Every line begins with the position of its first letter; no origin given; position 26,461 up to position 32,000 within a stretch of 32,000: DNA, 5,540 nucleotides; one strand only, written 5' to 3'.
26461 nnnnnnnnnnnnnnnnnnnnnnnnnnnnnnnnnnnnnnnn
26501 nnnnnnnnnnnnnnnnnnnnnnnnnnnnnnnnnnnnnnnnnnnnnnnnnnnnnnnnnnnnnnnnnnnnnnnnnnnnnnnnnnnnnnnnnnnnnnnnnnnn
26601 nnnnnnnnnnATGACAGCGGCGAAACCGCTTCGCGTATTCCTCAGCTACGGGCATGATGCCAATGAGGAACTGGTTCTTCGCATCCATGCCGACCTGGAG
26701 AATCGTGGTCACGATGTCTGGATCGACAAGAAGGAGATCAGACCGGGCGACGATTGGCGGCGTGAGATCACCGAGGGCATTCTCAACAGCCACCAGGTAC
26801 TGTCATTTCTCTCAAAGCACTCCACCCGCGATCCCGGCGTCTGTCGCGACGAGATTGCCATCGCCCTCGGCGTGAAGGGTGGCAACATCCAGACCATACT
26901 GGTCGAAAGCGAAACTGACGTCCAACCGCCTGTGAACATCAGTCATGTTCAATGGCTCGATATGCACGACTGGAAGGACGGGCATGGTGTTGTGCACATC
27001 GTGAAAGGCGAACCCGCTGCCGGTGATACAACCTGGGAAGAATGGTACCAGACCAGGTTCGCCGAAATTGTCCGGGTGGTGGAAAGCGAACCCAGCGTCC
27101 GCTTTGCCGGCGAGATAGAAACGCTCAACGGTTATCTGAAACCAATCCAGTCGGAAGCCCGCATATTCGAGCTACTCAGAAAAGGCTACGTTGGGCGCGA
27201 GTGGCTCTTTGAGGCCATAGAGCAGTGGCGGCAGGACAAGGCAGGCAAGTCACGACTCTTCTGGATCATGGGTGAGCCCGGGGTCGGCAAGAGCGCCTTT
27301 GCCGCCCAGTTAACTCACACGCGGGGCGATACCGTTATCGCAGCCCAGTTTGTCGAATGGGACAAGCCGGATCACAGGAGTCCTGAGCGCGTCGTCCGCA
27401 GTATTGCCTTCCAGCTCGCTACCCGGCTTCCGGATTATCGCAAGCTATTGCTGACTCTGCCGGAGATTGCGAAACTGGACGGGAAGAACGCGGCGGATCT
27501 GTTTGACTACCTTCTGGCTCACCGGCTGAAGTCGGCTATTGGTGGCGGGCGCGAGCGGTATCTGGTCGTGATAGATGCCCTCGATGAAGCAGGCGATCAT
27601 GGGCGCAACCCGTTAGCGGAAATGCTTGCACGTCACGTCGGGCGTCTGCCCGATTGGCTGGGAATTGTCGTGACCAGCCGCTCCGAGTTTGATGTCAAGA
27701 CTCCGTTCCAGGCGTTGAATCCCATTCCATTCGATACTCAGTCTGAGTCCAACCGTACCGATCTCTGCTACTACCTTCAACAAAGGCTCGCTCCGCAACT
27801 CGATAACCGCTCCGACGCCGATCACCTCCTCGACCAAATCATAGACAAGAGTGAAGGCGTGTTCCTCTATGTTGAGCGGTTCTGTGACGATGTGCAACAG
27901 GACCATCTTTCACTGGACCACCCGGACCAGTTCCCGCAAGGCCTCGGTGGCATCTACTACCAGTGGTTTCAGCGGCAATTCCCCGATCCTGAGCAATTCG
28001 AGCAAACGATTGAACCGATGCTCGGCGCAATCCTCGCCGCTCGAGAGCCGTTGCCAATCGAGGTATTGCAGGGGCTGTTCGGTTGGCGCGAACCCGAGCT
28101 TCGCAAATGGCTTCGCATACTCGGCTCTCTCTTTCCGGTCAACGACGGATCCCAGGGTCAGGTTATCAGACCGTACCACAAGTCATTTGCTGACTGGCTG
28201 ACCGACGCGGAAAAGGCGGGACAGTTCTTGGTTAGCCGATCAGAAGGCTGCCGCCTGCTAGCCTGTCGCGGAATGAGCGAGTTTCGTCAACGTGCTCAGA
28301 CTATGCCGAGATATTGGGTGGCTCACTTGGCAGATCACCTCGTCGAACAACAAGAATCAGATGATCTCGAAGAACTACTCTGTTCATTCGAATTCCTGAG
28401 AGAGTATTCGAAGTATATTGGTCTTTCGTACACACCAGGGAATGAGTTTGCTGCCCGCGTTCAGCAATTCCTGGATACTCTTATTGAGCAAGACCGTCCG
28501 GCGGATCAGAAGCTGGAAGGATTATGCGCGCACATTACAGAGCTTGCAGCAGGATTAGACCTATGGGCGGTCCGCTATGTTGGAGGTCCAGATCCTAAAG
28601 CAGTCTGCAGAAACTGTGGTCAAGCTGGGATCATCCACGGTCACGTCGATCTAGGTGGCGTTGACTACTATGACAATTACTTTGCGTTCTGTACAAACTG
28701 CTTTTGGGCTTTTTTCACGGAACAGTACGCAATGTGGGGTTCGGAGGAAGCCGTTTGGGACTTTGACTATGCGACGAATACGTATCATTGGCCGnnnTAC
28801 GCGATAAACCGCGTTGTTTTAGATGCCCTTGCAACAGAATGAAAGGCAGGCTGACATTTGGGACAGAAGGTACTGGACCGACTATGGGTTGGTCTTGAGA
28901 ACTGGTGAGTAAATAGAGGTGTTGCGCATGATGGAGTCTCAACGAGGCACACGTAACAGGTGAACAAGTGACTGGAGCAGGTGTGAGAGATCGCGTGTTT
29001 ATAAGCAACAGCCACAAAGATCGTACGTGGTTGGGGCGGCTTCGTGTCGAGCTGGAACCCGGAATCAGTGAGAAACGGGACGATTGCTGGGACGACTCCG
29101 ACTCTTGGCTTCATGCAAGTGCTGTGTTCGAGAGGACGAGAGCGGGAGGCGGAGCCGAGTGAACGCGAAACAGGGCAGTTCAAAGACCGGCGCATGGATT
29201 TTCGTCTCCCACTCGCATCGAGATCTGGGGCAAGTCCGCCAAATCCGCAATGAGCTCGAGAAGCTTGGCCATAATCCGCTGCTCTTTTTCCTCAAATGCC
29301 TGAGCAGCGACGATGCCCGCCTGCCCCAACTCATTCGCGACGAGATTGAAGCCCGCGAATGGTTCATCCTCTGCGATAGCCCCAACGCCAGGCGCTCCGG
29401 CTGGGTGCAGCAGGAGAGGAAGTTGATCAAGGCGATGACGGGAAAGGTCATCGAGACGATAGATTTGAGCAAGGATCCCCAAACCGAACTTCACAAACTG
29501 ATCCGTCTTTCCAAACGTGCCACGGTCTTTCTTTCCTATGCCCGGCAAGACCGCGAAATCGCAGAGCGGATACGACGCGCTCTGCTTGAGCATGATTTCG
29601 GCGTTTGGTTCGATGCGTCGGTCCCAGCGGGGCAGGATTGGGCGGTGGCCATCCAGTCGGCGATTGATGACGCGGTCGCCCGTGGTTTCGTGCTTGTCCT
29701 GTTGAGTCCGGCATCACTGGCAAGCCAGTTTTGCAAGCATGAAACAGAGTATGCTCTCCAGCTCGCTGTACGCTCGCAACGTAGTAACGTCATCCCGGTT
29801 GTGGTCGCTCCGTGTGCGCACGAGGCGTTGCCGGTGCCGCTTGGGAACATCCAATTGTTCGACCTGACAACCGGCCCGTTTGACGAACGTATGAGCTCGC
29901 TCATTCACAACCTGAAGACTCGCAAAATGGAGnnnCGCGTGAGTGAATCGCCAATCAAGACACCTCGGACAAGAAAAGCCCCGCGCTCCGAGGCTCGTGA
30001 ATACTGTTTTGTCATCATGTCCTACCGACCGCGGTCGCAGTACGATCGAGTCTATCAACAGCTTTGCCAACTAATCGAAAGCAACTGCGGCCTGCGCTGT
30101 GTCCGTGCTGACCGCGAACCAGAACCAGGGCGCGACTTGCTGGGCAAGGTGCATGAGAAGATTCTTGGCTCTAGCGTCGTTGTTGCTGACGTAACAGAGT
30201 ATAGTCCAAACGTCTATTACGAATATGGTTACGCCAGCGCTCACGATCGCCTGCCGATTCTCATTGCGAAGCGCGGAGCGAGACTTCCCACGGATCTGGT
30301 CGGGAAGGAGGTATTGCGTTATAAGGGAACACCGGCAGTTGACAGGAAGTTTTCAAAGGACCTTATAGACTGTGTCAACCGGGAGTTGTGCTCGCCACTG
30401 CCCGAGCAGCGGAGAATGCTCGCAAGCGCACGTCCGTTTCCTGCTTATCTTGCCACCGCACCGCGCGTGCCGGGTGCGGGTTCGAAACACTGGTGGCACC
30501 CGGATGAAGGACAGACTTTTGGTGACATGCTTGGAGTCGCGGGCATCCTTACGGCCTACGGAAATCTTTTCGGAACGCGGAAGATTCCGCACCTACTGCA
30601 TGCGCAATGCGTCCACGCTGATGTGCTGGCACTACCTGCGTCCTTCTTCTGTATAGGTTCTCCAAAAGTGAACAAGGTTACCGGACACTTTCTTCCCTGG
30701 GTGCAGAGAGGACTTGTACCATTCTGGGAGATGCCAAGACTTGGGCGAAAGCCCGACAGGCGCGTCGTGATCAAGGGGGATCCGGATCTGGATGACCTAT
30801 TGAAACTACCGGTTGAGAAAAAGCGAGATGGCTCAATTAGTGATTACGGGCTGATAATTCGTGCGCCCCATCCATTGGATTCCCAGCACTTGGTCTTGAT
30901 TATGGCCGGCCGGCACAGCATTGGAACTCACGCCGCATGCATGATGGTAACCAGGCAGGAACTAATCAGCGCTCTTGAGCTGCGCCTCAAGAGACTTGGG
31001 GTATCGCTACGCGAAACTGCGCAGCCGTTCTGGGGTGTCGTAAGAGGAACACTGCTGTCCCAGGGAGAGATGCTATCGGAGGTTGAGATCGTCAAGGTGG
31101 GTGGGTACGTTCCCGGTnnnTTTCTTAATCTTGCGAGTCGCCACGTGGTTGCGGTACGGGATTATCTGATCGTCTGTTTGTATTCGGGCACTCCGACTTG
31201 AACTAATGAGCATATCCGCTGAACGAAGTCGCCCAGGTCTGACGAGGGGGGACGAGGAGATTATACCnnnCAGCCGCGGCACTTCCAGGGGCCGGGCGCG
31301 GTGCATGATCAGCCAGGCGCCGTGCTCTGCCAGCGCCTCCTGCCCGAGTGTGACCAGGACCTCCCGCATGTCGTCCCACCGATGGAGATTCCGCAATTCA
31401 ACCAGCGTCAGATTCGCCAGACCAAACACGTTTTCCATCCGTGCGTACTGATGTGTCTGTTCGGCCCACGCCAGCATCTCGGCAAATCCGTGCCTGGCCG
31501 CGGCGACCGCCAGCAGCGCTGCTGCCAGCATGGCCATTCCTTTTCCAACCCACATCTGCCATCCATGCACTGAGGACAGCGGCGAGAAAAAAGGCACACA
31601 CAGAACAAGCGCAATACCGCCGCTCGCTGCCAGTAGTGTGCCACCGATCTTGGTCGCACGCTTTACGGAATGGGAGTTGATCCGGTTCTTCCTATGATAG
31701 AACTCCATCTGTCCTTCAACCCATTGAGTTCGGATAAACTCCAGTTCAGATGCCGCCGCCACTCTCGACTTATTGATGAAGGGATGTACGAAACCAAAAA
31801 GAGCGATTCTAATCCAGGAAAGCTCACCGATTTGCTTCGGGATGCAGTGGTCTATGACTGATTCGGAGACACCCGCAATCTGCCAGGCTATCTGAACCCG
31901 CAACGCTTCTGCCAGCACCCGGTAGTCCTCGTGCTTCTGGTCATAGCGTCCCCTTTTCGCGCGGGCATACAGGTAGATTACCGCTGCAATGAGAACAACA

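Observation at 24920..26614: Sigma54-activator-type AAA+ lacking a DNA-binding domain, with a KSAFTNS loop, translationally coupled to a TIR-NACHT gene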

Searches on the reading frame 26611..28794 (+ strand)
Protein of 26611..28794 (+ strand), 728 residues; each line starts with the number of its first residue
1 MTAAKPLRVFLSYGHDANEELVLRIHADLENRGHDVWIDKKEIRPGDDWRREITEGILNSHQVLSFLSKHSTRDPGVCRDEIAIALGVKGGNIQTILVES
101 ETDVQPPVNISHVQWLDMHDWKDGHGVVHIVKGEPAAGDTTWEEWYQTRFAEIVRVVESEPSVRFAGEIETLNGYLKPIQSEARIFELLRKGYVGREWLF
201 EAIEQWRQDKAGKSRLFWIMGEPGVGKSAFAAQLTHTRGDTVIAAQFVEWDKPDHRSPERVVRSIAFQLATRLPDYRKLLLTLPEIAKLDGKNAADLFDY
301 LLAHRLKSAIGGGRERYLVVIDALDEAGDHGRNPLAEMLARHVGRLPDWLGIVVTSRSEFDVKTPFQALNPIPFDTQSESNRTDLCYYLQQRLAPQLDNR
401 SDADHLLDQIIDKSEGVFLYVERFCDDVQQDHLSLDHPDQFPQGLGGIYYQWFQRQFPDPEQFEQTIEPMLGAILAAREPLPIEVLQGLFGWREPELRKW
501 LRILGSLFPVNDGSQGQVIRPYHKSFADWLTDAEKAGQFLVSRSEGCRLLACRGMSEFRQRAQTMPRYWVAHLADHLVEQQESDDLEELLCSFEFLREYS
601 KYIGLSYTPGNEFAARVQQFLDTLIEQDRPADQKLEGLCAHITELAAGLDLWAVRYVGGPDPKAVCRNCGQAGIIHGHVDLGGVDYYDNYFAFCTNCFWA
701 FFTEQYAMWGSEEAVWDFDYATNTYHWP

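Call 3: search_protein_families(library=pfam, proteins=[window:26611-28794:+], max_evalue=0.01)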
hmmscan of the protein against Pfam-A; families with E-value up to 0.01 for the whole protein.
window:26611-28794:+ (728 aa): 8 families
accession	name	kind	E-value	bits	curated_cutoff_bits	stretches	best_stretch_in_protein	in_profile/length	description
PF13676.11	TIR_2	-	3e-24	86.3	28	1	9-122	1-115/122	TIR domain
PF24883.2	NPHP3_N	-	1.9e-22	80.6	24.8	1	197-357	4-164/164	Nephrocystin 3, N-terminal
PF13191.12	AAA_16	-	9.1e-11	43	32.6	1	194-341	3-158/167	AAA ATPase domain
PF01582.25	TIR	-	8.3e-08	32.7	21.3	1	9-99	4-95/179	TIR domain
PF13401.12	AAA_22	-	1.4e-07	32.3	27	1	216-327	7-96/130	AAA domain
PF25521.1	HTH_TANC1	-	1.9e-06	28.2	27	1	456-581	1-126/154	TANC1-like, winged helix-turn-helix domain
PF05729.18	NACHT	-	0.00019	21.7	26.7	1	215-358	1-130/167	NACHT domain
PF25520.1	AAA_lid_TANC1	-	0.0077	16.8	29.1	0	384-437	23-77/96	TANC1-like, AAA+ ATPase lid domain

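Call 4: search_protein_families(library=padloc, proteins=[window:26611-28794:+], max_evalue=0.01)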
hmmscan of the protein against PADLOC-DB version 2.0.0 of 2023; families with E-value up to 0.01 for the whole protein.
window:26611-28794:+ (728 aa): 9 families
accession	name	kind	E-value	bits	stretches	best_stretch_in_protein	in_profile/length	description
PDLC02403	Aga_TIR-PNTD1-PNTD2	-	1.8e-11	41.8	1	9-125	5-124/443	Class I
PDLC02421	Aga_TIR-PNTD1-PNTD2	-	4.4e-11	40.5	1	9-90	6-87/430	Class I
PDLC05062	PDC-S66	-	2.3e-09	35.1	1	8-69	150-211/282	-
PDLC02012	SAVED5--SAVED_TIR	-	2e-08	31.7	1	8-92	15-97/404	-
PDLC03957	bSEFIR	-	1.1e-07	30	1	6-67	38-101/412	-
PDLC02400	Aga_TIR-PNTD1-PNTD2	-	1.6e-05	21.4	1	9-88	189-268/639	Class I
PDLC02416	Aga_REase-TIR-PNTD1-PNTD2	-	1.7e-05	21.7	1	18-89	166-234/572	Class I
PDLC00434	ThsB1|ThsB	-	0.00077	16.6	1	8-85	140-216/396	TIR-like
PDLC00424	ThsB1|ThsB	-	0.0077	14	0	9-61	104-156/234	TIR-like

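Call 6: search_protein_families(library=ncbifam, proteins=[window:26611-28794:+], max_evalue=0.01)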
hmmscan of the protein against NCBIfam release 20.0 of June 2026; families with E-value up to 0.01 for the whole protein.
window:26611-28794:+ (728 aa): 3 families
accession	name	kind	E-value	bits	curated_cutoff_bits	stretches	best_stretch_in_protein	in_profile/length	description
NF058526.1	Thoeris_type3_ThcB4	equivalog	7.2e-07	28.4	220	1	8-86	129-206/375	Thoeris type III anti-phage system protein ThcB4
NF042941.1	Retron_TIR_antiphage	equivalog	2.8e-05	23.1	600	1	6-74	339-407/464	TIR domain-containing anti-phage reverse transcriptase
TIGR03903.1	TOMM_kin_cyc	equivalog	0.0045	14.8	705.75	0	193-236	483-527/1267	TOMM system kinase/cyclase fusion protein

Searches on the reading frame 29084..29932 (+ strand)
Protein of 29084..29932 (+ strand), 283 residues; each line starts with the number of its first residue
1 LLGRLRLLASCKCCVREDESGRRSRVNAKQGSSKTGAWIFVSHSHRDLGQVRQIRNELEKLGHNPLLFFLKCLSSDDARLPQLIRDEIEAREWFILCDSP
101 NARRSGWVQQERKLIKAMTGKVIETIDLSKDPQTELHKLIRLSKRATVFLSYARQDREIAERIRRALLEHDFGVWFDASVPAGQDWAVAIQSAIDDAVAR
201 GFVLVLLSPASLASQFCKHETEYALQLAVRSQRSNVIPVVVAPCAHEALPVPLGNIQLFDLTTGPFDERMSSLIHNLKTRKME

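Call 3: search_protein_families(library=pfam, proteins=[window:29084-29932:+], max_evalue=0.01)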
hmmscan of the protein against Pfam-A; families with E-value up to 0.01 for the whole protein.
window:29084-29932:+ (283 aa): 5 families
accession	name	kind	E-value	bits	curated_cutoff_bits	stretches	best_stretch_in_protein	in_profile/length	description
PF13676.11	TIR_2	-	4.4e-38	130.9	28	2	148-271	1-119/122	TIR domain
PF08937.16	ThsB_TIR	-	1e-06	29.5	21.2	0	149-239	1-93/100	Thoeris protein ThsB, TIR-like domain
PF01582.25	TIR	-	5.2e-06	26.8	21.3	1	155-243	13-98/179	TIR domain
PF01882.25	DUF58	-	0.0026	17.4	23.4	1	93-264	38-190/216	Protein of unknown function DUF58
PF13271.11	DUF4062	-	0.0052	17.4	24.7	0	39-97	2-59/82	Domain of unknown function (DUF4062)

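Call 4: search_protein_families(library=padloc, proteins=[window:29084-29932:+], max_evalue=0.01)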
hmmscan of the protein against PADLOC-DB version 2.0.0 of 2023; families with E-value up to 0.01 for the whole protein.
window:29084-29932:+ (283 aa): 11 families
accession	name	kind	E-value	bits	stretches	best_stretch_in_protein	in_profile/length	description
PDLC02012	SAVED5--SAVED_TIR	-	4.3e-11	40.5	1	143-242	11-105/404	-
PDLC00419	ThsB1|ThsB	-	6.2e-11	40.4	2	140-226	22-110/165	TIR-like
PDLC00436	ThsB1|ThsB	-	1.4e-10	39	2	24-111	23-112/183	TIR-like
PDLC05062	PDC-S66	-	4.8e-09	34.1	1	134-239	137-240/282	-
PDLC00420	ThsB1|ThsB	-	3.7e-08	30.9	1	146-251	2-108/319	TIR-like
PDLC00426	ThsB1|ThsB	-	3.5e-06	24.6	1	25-127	226-332/352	TIR-like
PDLC00423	ThsB1|ThsB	-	2.3e-05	22.2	0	28-111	27-113/190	TIR-like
PDLC03825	spbK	-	0.00017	19.2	0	27-62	139-174/308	-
PDLC00430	ThsB1|ThsB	-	0.00047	17.8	0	35-62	63-91/269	TIR-like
PDLC03957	bSEFIR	-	0.00079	17.3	1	138-278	30-181/412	-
PDLC00422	ThsB1|ThsB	-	0.0055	14.2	0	138-177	33-72/194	TIR-like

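Call 6: search_protein_families(library=ncbifam, proteins=[window:29084-29932:+], max_evalue=0.01)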
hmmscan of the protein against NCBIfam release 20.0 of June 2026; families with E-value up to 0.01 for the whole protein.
window:29084-29932:+ (283 aa): 3 families
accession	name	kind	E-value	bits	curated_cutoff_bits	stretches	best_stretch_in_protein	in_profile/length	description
NF058526.1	Thoeris_type3_ThcB4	equivalog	8.3e-08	31.5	220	1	142-227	124-208/375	Thoeris type III anti-phage system protein ThcB4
NF042941.1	Retron_TIR_antiphage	equivalog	2.1e-06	26.8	600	1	125-241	319-433/464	TIR domain-containing anti-phage reverse transcriptase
NF040588.1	FxsC_Nterm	equivalog_domain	0.00021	21.3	130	1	175-258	49-136/182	TIR-like protein FxsC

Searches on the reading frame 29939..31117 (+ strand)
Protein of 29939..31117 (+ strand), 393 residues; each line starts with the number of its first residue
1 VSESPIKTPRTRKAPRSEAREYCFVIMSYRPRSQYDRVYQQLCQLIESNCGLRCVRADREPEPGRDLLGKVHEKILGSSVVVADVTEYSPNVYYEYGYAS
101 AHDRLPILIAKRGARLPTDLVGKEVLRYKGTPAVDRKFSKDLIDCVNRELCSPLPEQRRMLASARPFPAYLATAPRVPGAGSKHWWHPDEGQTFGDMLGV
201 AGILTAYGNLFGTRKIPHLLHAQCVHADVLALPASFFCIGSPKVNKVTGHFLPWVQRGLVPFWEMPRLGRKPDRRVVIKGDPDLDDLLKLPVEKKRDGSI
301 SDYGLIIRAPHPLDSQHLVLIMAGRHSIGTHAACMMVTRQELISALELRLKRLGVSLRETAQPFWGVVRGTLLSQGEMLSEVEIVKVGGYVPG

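Call 3: search_protein_families(library=pfam, proteins=[window:29939-31117:+], max_evalue=0.01)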
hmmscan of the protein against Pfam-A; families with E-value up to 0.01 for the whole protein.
window:29939-31117:+ (393 aa): 0 families

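Call 4: search_protein_families(library=padloc, proteins=[window:29939-31117:+], max_evalue=0.01)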
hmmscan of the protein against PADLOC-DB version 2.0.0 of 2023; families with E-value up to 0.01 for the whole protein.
window:29939-31117:+ (393 aa): 1 family
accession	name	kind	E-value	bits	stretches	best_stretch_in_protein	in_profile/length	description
PDLC00733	Effector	-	1.9e-08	31.5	1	46-136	271-362/388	TIR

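Call 6: search_protein_families(library=ncbifam, proteins=[window:29939-31117:+], max_evalue=0.01)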
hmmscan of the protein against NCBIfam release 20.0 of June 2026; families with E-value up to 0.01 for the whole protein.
window:29939-31117:+ (393 aa): 0 families

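Call 80: search_protein_families(library=pfam, proteins=[window:29939-31117:+], max_evalue=5)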
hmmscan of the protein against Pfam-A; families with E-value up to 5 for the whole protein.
window:29939-31117:+ (393 aa): 3 families
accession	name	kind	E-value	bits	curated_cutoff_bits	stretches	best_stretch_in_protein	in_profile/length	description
PF13676.11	TIR_2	-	0.079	13.9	28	1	25-110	1-92/122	TIR domain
PF10442.14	FIST_C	-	0.19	12.3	28.5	1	291-384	23-109/131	FIST C domain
PF10137.14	CAP12-PCTIR_TIR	-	0.3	11.5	24.7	1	90-129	77-118/119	CAP12/Pycsar effector protein, TIR domain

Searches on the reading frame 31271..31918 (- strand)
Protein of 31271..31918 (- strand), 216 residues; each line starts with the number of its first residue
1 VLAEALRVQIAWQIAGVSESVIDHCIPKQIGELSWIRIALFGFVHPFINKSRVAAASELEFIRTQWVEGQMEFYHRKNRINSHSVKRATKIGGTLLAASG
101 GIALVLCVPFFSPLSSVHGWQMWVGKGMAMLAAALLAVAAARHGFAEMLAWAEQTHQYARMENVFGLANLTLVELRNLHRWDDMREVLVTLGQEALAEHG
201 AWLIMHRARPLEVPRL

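Call 3: search_protein_families(library=pfam, proteins=[window:31271-31918:-], max_evalue=0.01)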
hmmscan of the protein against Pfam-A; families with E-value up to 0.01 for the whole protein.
window:31271-31918:- (216 aa): 0 families

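Call 4: search_protein_families(library=padloc, proteins=[window:31271-31918:-], max_evalue=0.01)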
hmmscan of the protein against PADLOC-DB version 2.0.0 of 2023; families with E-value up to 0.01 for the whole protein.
window:31271-31918:- (216 aa): 0 families

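Call 6: search_protein_families(library=ncbifam, proteins=[window:31271-31918:-], max_evalue=0.01)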
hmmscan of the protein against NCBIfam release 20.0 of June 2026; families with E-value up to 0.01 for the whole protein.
window:31271-31918:- (216 aa): 0 families

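Call 80: search_protein_families(library=pfam, proteins=[window:31271-31918:-], max_evalue=5)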
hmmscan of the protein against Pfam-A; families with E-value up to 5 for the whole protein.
window:31271-31918:- (216 aa): 2 families
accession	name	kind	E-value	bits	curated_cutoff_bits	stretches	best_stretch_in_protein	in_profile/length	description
PF23992.1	Pam3_gp32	-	0.022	15.1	27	1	122-162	66-105/108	Phage Pam3 gp32-like protein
PF18007.7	Rv3651-like_N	-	0.11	13.6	25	1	102-127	64-87/93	Rv3651-like, N-terminal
